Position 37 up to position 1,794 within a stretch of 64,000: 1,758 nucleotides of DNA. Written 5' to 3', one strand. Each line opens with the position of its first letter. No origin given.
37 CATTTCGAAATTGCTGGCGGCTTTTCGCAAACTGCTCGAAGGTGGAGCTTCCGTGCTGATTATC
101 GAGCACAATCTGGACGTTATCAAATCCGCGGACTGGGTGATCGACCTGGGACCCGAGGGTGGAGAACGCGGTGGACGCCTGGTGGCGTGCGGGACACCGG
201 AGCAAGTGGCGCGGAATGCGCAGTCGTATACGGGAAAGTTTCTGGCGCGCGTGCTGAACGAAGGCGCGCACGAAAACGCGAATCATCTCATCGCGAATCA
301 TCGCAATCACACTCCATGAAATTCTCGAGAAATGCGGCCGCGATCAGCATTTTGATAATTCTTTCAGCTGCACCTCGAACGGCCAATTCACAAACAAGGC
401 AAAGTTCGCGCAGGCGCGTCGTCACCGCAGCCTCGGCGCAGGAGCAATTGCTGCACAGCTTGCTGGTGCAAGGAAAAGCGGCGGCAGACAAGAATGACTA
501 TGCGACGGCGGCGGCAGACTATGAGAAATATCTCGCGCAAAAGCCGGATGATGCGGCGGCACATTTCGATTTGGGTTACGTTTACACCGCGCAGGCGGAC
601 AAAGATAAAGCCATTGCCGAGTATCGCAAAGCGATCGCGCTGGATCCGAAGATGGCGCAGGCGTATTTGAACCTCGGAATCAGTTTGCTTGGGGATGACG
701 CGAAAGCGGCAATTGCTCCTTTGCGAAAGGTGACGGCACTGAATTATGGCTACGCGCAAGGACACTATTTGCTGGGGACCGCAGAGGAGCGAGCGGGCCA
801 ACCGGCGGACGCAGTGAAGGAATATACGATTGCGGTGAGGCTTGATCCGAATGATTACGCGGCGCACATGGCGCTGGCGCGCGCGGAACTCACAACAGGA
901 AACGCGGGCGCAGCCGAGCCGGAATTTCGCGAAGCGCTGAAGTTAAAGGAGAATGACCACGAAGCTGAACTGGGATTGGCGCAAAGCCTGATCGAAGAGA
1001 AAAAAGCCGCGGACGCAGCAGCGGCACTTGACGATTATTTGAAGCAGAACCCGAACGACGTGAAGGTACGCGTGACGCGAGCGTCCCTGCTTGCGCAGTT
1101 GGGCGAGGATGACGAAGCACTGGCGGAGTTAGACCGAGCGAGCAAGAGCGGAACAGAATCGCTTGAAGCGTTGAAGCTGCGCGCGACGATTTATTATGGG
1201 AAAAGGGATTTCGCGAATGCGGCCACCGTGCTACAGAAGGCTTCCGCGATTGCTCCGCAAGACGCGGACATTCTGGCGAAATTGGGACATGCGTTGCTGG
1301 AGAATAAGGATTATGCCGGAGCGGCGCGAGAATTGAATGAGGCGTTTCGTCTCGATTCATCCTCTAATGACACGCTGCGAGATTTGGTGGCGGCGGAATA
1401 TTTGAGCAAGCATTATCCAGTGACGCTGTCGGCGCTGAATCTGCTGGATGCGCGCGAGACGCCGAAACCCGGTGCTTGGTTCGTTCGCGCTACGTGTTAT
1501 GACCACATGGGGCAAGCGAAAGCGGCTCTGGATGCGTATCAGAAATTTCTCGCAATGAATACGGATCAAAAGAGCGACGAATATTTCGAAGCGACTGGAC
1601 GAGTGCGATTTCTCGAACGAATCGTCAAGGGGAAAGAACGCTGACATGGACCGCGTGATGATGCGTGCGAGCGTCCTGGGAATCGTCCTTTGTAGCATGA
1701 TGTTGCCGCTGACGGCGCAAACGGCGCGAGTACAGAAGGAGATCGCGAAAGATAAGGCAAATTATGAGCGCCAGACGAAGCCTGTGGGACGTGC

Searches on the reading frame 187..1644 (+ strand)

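Call 86: search_protein_families(library=pfam, max_evalue=0.001, proteins=[window:187-1644:+])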
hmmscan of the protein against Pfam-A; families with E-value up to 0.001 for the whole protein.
window:187-1644:+ (485 aa): 17 families
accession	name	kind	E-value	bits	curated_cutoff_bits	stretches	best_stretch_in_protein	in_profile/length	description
PF13432.12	TPR_16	-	1.6e-33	115.1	32.7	4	194-257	1-64/65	Tetratricopeptide repeat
PF07719.23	TPR_2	-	8.3e-31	104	27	2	123-155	1-33/34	Tetratricopeptide repeat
PF13428.12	TPR_14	-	6.9e-27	91.6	23.5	1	192-233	3-44/44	Tetratricopeptide repeat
PF14559.12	TPR_19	-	3.7e-25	88.5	25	5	268-333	1-66/68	Tetratricopeptide repeat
PF13414.12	TPR_11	-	5.8e-24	83.9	26.8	3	133-167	4-38/42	TPR repeat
PF13431.12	TPR_17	-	2.5e-21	74.5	24.4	0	112-143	2-33/34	Tetratricopeptide repeat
PF13181.12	TPR_8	-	2.8e-21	74.2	25.7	1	124-155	2-33/34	Tetratricopeptide repeat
PF00515.34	TPR_1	-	7.2e-18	64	27.8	1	123-155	1-33/34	Tetratricopeptide repeat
PF13371.12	TPR_9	-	6.9e-17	61.7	35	1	266-328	3-65/73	Tetratricopeptide repeat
PF23914.1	TPR_CcmH_CycH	-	5e-13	49.6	42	1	220-315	46-144/158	Cytochrome c-type biogenesis protein H TPR domain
PF24575.1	TPR_Slam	-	1e-11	45.6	35.2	0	93-133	51-91/104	Surface lipoprotein assembly modifier, N-terminal TPR repeats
PF12895.13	ANAPC3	-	9.4e-11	42.3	27.2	1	249-317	14-81/82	Anaphase-promoting complex, cyclosome, subunit 3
PF13174.12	TPR_6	-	1.1e-10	41.8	26.3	0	125-155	2-32/33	Tetratricopeptide repeat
PF13424.12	TPR_12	-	3.5e-09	37.1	30.1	0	105-154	26-76/77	Tetratricopeptide repeat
PF13429.12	TPR_15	-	1e-08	35.4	26.2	0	228-320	150-242/280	Tetratricopeptide repeat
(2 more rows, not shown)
